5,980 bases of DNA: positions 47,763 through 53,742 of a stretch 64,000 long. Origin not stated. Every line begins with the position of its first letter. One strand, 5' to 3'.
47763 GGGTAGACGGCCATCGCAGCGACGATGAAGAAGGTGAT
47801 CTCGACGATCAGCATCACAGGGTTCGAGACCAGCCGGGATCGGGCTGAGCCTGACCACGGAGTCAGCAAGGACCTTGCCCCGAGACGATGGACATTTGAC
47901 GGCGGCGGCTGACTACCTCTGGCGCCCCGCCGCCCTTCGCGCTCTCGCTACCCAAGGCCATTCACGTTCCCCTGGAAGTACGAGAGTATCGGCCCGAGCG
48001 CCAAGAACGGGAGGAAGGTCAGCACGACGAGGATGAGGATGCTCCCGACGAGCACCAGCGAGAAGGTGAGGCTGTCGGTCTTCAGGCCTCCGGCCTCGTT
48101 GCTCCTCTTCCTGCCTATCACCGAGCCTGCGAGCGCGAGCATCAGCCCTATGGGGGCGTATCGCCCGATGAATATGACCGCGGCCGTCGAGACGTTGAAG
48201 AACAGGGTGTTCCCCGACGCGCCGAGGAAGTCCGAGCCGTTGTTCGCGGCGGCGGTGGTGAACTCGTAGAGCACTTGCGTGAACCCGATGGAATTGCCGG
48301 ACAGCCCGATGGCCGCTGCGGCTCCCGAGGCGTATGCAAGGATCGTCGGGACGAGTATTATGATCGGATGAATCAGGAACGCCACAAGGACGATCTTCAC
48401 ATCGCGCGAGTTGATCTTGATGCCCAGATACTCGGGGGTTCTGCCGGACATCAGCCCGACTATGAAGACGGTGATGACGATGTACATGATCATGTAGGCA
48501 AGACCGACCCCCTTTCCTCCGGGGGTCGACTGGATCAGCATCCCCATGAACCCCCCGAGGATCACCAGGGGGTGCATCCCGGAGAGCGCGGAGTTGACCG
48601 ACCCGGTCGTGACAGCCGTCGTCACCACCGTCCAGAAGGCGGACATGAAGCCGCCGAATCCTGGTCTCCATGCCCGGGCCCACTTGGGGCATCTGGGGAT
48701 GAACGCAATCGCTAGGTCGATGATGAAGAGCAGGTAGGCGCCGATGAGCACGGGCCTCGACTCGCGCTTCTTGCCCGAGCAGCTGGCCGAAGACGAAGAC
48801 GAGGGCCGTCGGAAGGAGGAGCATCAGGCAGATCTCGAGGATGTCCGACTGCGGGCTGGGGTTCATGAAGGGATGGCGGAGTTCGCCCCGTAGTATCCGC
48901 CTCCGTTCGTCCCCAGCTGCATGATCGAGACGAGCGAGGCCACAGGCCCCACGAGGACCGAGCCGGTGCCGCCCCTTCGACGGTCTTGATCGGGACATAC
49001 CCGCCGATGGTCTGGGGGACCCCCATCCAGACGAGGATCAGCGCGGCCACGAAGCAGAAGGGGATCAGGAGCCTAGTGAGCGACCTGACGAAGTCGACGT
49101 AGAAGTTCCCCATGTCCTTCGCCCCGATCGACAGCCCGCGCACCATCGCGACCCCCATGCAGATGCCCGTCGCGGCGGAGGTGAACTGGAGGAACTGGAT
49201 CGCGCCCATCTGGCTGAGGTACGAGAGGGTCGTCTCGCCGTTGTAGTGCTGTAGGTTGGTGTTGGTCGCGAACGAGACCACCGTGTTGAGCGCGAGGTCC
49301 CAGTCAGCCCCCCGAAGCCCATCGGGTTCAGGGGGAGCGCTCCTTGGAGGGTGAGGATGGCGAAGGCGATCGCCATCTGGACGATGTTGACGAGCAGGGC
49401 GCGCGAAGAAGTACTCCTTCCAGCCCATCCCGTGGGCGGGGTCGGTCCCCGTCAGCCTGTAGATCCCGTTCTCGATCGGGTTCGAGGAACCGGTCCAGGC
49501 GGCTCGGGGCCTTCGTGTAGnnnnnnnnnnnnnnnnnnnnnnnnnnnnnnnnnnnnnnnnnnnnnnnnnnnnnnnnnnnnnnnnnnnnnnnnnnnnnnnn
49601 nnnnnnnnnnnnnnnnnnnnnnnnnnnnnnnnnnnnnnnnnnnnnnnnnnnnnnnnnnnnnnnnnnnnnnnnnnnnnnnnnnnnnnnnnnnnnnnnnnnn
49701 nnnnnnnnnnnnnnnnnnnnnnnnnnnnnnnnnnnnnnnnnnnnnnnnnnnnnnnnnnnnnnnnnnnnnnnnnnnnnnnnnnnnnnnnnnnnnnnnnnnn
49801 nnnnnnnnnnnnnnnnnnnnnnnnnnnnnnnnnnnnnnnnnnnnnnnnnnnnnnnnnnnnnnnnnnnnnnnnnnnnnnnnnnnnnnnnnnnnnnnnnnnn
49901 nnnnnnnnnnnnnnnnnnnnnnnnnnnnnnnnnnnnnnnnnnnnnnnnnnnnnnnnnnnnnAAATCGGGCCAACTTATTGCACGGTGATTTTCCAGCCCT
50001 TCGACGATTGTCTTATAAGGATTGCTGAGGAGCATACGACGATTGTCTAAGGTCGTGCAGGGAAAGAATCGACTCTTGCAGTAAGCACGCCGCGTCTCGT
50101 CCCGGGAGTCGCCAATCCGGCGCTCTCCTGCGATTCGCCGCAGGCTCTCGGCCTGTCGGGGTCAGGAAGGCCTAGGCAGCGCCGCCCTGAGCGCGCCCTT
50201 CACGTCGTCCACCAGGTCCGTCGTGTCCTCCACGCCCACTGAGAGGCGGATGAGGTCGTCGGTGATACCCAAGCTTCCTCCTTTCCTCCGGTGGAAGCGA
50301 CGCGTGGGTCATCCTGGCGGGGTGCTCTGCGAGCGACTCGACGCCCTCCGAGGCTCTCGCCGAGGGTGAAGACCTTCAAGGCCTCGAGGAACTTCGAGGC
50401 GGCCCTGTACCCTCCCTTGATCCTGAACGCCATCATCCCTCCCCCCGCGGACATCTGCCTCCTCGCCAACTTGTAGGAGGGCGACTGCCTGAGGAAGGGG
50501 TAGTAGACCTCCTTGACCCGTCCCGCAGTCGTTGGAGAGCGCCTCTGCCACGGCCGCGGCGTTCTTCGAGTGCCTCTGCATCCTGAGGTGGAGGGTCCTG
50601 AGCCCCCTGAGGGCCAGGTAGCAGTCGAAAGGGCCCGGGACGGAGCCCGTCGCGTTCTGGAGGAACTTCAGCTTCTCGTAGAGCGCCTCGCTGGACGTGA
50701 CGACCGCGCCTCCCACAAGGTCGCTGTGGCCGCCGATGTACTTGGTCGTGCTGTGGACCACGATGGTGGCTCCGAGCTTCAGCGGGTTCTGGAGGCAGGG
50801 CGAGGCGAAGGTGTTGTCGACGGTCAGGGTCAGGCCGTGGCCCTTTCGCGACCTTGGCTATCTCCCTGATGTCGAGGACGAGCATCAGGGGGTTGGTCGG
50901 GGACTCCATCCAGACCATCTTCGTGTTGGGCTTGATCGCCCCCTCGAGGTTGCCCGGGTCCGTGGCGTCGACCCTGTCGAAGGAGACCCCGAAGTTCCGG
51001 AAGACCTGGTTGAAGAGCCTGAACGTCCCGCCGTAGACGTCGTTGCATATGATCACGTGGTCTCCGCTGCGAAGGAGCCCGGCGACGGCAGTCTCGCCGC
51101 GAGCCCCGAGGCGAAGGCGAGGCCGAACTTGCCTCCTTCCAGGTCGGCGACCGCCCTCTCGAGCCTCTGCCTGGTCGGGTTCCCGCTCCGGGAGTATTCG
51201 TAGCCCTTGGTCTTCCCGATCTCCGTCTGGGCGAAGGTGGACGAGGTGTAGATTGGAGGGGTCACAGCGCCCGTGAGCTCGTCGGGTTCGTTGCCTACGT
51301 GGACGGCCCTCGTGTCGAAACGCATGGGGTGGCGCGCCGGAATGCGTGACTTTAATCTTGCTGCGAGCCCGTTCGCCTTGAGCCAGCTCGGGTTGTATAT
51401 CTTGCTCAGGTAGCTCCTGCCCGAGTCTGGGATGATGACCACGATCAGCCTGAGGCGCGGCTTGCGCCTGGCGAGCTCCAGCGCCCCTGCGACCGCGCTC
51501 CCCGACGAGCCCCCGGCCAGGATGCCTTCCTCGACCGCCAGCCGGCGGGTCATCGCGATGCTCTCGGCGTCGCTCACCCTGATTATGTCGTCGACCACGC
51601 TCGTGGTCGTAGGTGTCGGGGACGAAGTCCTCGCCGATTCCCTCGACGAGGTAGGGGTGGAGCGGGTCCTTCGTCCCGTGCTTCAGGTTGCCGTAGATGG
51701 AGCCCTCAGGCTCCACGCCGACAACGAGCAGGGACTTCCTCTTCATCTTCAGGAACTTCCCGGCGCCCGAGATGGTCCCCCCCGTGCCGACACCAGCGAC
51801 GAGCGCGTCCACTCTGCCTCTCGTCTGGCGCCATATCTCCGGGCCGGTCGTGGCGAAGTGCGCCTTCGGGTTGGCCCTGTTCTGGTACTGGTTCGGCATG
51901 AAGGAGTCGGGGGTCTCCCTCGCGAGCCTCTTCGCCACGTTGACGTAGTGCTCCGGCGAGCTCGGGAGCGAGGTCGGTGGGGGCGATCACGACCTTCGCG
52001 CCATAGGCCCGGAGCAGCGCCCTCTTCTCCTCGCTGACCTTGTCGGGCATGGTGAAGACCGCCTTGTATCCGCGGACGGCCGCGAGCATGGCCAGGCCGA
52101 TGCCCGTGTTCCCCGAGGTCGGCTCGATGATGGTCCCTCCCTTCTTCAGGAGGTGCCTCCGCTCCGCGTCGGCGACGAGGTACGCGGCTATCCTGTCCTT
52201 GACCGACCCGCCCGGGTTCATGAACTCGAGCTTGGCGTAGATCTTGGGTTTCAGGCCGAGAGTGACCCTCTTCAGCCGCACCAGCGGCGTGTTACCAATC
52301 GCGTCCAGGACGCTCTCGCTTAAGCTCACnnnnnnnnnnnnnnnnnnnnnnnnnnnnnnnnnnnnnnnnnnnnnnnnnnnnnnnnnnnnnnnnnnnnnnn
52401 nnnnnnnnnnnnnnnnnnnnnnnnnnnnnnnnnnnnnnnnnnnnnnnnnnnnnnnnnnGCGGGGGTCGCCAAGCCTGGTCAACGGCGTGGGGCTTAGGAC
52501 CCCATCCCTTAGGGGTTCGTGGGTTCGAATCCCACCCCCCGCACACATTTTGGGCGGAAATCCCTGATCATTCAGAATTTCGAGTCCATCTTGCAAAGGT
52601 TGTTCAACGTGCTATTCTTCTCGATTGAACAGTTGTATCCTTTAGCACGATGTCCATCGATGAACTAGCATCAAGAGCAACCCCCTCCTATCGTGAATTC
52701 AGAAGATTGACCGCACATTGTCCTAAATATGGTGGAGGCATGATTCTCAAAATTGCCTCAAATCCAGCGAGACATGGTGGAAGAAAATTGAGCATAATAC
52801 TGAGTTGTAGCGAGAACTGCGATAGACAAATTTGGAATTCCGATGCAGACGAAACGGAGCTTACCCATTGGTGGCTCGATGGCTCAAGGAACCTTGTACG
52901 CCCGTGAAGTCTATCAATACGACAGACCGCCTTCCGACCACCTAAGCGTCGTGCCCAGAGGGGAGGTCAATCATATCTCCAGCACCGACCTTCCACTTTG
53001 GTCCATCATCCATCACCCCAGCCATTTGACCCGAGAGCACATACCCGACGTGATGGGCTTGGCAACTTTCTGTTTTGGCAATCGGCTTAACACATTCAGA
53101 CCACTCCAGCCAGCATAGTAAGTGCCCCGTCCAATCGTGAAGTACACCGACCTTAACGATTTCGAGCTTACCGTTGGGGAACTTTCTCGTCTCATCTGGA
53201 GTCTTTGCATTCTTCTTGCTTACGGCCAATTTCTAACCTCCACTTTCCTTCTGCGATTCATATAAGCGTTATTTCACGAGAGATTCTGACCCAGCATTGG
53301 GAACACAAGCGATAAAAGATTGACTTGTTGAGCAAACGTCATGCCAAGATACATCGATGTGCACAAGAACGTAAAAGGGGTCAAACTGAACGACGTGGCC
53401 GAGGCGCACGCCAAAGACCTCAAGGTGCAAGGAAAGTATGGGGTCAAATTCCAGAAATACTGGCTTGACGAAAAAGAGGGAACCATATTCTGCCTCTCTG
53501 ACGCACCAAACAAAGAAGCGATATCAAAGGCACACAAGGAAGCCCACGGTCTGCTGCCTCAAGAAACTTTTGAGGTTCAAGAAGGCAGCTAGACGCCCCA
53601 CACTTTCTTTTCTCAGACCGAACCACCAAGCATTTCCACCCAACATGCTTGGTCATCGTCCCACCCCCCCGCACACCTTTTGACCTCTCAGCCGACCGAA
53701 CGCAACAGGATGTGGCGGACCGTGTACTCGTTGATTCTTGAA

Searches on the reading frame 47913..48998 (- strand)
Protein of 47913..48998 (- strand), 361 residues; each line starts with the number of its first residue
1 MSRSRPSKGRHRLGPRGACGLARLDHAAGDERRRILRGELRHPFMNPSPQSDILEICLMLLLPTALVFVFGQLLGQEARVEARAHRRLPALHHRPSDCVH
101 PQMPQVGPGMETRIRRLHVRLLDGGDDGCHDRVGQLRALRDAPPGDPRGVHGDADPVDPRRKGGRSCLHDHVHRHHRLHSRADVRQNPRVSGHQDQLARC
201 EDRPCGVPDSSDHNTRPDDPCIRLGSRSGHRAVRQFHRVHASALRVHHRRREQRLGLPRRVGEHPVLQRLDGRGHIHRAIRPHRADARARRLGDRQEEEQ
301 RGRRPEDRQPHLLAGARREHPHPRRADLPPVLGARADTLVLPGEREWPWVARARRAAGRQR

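Call 11: search_protein_families(library=pfam, proteins=[window:47913-48998:-], max_evalue=0.01)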
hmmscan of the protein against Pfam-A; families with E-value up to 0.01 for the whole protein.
window:47913-48998:- (361 aa): 1 family
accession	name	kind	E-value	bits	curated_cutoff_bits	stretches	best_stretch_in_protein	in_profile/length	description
PF03814.21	KdpA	-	2.7e-06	26.3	22.6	1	42-77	237-272/548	Potassium-transporting ATPase A subunit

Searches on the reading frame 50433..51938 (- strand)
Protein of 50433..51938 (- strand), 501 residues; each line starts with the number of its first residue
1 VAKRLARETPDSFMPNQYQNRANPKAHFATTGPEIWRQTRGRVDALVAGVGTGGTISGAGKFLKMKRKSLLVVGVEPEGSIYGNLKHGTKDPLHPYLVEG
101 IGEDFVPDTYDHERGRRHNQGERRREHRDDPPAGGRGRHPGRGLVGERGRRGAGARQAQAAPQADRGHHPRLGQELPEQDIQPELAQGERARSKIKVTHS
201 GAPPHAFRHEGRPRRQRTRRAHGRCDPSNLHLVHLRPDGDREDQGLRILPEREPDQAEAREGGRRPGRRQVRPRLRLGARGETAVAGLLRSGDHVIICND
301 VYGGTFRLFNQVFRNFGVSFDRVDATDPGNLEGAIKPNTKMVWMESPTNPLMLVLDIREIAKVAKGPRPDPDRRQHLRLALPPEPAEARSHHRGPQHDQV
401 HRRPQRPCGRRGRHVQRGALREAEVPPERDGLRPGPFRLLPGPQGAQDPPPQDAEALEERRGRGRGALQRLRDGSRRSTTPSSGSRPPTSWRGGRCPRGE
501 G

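Call 11: search_protein_families(library=pfam, proteins=[window:50433-51938:-], max_evalue=0.01)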
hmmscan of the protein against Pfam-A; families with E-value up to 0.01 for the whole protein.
window:50433-51938:- (501 aa): 2 families
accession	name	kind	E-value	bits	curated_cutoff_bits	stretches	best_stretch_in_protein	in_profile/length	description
PF01053.26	Cys_Met_Meta_PP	-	5.6e-26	91.4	27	1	283-365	82-164/381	Cys/Met metabolism PLP-dependent enzyme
PF00291.31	PALP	-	5.2e-22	79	35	1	2-118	118-237/295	Pyridoxal-phosphate dependent enzyme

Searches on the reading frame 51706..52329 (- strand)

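Call 11: search_protein_families(library=pfam, proteins=[window:51706-52329:-], max_evalue=0.01)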
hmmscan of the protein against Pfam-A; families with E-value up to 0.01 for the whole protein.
window:51706-52329:- (207 aa): 1 family
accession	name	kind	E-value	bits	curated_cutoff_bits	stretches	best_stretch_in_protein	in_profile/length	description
PF00291.31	PALP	-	7.8e-37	127.6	35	1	8-121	2-112/295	Pyridoxal-phosphate dependent enzyme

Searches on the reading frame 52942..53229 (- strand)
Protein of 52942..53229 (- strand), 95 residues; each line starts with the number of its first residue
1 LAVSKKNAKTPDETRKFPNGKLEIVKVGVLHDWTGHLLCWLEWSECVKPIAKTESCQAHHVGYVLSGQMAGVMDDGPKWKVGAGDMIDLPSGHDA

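Call 14: search_protein_families(library=pfam, proteins=[window:52942-53229:-], max_evalue=0.01)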
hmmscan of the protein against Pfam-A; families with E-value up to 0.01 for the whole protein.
window:52942-53229:- (95 aa): 1 family
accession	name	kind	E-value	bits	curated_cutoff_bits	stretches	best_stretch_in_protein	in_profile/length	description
PF07883.17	Cupin_2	-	0.00094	19.3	27.2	1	59-92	19-51/70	Cupin domain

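Call 25: search_protein_families(library=phrogs, proteins=[window:52942-53229:-], max_evalue=0.1)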
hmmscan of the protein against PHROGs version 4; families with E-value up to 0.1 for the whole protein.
window:52942-53229:- (95 aa): 0 families

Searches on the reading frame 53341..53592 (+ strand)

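Call 14: search_protein_families(library=pfam, proteins=[window:53341-53592:+], max_evalue=0.01)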
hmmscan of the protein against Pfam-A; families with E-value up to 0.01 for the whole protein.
window:53341-53592:+ (83 aa): 1 family
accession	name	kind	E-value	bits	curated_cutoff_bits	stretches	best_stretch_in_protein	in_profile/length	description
PF14026.12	SCO4226-like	-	8.5e-22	77.6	28.5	1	4-79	1-76/76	Nickel responsive protein SCO4226-like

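Call 25: search_protein_families(library=phrogs, proteins=[window:53341-53592:+], max_evalue=0.1)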
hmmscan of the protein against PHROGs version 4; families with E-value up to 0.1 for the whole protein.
window:53341-53592:+ (83 aa): 0 families
